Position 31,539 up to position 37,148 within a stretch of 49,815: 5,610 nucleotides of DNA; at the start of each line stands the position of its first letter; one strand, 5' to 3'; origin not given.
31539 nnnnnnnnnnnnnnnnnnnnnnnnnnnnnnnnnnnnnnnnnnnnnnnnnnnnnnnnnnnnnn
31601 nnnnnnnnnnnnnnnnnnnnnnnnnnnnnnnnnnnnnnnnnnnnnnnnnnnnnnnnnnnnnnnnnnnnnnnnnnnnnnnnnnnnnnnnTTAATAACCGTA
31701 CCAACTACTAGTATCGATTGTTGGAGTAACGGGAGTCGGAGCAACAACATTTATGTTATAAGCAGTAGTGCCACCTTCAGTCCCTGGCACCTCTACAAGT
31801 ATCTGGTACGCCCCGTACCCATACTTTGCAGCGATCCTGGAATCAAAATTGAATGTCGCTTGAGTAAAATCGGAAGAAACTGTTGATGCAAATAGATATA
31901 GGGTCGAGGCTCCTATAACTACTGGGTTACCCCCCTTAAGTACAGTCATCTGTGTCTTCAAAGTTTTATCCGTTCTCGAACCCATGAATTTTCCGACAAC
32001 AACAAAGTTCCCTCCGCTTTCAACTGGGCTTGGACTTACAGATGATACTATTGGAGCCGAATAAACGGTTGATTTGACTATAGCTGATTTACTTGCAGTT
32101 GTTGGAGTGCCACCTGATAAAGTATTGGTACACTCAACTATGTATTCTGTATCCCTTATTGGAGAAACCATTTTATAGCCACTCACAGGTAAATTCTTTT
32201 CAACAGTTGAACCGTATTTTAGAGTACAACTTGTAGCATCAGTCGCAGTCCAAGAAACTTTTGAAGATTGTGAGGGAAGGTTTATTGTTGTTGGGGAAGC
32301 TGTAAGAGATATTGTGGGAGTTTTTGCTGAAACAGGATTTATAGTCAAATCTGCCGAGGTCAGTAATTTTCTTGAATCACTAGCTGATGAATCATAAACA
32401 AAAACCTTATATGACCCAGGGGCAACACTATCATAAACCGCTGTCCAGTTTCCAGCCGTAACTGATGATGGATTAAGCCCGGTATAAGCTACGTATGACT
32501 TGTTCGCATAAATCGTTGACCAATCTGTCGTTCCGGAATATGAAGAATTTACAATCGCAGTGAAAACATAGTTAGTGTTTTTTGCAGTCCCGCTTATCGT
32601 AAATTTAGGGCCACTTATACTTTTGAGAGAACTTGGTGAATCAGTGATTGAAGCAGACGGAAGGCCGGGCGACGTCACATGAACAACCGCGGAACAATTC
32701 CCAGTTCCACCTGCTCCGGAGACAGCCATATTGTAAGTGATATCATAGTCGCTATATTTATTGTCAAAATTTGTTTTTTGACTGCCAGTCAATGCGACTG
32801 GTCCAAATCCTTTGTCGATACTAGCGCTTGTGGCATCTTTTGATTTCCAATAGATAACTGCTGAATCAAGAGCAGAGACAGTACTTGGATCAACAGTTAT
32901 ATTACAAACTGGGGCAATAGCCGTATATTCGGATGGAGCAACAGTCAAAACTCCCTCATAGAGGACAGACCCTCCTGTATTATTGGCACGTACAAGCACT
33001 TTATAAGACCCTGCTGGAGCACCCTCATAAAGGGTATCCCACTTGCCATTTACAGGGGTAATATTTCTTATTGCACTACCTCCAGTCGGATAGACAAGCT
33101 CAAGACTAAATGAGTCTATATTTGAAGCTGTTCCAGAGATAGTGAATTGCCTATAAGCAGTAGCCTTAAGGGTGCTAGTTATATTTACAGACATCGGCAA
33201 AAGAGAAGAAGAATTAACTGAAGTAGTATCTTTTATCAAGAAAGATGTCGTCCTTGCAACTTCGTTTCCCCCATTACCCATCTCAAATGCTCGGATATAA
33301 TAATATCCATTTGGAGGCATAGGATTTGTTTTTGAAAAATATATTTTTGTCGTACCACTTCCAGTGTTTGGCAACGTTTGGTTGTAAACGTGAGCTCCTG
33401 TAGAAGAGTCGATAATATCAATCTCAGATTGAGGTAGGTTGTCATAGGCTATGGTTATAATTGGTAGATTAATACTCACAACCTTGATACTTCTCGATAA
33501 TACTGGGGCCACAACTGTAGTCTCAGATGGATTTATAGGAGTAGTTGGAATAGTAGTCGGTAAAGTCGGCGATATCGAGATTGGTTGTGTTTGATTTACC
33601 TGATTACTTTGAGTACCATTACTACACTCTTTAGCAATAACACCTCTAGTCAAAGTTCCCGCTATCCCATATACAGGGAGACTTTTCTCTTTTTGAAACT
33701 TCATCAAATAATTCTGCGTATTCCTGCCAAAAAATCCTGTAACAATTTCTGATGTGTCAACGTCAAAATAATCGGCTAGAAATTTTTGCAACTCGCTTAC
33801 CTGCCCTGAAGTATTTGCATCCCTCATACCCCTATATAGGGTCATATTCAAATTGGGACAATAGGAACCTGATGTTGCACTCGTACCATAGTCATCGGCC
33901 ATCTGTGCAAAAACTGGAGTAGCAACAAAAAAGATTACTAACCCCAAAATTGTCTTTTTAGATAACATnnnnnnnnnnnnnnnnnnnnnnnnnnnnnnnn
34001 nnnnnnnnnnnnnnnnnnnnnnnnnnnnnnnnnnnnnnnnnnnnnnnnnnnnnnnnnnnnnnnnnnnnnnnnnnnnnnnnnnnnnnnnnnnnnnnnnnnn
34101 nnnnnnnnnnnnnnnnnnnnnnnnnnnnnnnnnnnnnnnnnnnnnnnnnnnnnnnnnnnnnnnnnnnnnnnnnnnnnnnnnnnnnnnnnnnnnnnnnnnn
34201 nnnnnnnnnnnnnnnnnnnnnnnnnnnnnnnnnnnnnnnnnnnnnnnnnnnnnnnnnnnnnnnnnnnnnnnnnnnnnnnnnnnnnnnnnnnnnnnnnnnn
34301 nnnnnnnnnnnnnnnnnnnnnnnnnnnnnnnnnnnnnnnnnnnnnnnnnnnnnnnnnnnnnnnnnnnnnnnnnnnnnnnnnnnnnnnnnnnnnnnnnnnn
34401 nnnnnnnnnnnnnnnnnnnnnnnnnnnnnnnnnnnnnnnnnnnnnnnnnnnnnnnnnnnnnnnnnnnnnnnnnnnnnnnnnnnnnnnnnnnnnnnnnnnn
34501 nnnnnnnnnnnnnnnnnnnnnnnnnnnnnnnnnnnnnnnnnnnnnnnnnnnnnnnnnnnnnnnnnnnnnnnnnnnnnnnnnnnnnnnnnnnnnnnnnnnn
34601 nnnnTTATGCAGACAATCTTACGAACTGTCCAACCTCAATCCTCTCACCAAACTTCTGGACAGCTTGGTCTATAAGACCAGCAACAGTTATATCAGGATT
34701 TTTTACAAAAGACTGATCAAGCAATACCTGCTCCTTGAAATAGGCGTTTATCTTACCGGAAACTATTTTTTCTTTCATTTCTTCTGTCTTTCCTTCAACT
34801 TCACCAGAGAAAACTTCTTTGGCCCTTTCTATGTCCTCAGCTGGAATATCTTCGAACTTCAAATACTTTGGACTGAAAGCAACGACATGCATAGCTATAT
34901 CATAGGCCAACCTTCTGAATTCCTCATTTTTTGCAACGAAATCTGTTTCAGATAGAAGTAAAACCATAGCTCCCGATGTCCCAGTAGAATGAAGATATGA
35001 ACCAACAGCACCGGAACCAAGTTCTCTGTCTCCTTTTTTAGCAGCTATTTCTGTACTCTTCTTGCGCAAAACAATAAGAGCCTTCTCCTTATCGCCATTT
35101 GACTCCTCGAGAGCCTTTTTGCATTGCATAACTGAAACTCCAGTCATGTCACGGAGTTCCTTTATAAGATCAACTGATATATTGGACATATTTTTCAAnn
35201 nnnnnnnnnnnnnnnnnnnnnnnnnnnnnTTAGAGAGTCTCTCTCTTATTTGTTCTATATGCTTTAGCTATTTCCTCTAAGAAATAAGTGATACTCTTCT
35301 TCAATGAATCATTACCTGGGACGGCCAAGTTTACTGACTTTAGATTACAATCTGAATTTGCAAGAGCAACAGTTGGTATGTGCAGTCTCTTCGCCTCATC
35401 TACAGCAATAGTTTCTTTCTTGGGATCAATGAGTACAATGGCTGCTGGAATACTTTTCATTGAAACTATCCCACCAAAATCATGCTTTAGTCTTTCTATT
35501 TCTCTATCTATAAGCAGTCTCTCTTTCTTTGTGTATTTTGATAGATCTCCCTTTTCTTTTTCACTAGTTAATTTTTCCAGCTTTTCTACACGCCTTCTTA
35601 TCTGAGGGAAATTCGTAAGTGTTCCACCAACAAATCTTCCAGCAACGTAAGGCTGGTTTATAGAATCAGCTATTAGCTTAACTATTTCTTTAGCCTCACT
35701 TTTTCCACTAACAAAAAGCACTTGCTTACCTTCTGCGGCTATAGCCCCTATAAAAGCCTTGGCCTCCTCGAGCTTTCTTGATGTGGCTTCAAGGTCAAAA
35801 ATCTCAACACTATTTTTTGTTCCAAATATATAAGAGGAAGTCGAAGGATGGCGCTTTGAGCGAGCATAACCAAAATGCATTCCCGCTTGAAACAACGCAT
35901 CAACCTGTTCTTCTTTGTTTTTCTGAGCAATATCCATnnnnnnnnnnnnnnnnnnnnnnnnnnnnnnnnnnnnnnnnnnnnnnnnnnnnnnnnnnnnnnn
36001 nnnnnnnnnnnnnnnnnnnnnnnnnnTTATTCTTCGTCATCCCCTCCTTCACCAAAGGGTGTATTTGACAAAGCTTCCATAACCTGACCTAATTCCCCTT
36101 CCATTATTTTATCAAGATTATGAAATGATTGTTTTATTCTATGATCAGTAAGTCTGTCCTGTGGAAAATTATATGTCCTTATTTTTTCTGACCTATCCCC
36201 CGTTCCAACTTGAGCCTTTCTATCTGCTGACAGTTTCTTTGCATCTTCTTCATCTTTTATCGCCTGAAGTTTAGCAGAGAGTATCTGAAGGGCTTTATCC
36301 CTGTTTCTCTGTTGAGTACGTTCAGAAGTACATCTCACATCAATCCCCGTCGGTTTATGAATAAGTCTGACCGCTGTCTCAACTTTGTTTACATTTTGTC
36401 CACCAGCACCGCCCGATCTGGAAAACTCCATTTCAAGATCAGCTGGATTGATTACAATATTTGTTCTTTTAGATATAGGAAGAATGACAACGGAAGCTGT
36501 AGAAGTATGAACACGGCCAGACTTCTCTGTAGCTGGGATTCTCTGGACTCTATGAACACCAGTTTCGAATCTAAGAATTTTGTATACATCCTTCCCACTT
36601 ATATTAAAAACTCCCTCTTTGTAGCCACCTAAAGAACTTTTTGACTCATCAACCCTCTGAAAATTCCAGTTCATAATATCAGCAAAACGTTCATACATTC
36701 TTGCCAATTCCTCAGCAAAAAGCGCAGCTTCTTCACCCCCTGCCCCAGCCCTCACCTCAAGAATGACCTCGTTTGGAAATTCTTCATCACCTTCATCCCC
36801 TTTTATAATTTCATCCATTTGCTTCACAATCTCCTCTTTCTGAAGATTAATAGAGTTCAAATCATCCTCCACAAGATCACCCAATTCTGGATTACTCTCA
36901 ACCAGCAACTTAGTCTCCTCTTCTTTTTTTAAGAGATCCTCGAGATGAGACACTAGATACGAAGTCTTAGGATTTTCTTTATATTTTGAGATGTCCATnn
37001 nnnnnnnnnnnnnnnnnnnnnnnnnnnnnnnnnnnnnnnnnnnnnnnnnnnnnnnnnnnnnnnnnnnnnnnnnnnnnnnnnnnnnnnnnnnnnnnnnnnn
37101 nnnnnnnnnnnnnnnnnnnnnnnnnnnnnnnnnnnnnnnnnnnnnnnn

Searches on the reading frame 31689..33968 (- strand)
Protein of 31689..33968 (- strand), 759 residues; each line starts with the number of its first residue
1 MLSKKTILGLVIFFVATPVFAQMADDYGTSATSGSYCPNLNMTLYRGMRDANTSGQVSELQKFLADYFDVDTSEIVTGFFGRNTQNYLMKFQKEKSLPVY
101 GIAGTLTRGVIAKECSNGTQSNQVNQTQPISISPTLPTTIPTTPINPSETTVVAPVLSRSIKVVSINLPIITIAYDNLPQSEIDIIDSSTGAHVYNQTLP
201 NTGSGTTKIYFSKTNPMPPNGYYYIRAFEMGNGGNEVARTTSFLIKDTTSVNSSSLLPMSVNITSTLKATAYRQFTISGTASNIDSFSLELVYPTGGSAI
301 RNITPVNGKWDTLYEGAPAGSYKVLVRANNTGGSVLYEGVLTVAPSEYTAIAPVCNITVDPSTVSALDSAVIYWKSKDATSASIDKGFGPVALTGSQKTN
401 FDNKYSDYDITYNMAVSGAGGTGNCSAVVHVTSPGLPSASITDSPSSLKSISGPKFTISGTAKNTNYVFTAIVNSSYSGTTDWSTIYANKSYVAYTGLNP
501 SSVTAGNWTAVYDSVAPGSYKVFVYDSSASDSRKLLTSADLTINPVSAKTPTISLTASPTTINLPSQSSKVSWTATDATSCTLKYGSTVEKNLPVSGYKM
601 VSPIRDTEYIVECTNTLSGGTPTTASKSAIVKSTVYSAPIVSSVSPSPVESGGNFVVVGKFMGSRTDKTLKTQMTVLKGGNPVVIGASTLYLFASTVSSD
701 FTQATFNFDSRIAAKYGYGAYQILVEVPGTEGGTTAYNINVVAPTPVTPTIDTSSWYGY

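Call 57: search_protein_families(library=pfam, proteins=[window:31689-33968:-], max_evalue=0.001)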
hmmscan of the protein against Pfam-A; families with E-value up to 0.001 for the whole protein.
window:31689-33968:- (759 aa): 1 family
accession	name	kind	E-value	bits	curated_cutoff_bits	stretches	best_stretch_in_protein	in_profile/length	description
PF01471.23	PG_binding_1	-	9.9e-07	29.3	23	1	55-109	3-55/57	Putative peptidoglycan binding domain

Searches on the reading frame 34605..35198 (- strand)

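Call 57: search_protein_families(library=pfam, proteins=[window:34605-35198:-], max_evalue=0.001)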
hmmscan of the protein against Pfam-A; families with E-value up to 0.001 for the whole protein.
window:34605-35198:- (197 aa): 3 families
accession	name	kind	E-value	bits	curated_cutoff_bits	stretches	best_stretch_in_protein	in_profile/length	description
PF00889.24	EF_TS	-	1.9e-29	103.2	27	1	62-195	79-200/204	Elongation factor TS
PF22566.2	UBA_8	-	3.5e-05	23.9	26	1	10-41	5-36/46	UBA-like domain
PF25025.1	EF-Ts_N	-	9.9e-05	22.7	33.2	1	10-40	15-46/60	Elongation factor Ts, mitochondrial, N-terminal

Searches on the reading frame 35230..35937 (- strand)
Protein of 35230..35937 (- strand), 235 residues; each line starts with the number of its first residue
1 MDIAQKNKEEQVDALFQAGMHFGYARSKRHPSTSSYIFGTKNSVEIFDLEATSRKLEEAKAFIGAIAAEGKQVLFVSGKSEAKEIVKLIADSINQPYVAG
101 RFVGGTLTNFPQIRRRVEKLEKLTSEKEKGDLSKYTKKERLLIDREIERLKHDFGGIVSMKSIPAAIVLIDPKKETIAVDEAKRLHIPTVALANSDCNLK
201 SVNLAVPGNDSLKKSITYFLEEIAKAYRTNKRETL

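Call 57: search_protein_families(library=pfam, proteins=[window:35230-35937:-], max_evalue=0.001)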
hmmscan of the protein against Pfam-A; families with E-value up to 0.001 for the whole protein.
window:35230-35937:- (235 aa): 1 family
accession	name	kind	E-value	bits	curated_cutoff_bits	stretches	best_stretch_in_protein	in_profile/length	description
PF00318.25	Ribosomal_S2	-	1.4e-64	217.7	26.1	1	15-227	1-213/216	Ribosomal protein S2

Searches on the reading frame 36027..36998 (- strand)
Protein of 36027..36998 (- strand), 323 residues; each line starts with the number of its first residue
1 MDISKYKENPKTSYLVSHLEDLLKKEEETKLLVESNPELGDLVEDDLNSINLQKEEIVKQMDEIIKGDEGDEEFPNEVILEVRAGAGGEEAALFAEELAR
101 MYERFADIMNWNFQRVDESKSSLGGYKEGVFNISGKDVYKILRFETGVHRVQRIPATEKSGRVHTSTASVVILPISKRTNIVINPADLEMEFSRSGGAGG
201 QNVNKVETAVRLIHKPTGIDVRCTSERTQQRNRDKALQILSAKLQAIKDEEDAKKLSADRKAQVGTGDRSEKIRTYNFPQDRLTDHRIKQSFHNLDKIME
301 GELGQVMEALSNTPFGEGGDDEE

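Call 57: search_protein_families(library=pfam, proteins=[window:36027-36998:-], max_evalue=0.001)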
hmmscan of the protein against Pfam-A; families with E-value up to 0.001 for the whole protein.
window:36027-36998:- (323 aa): 2 families
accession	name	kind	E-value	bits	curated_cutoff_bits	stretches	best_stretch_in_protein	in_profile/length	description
PF03462.23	PCRF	-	5e-48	163.9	24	1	13-170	38-194/194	PCRF domain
PF00472.26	RF-1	-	1.8e-38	131.5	35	1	179-287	3-116/116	RF-1 domain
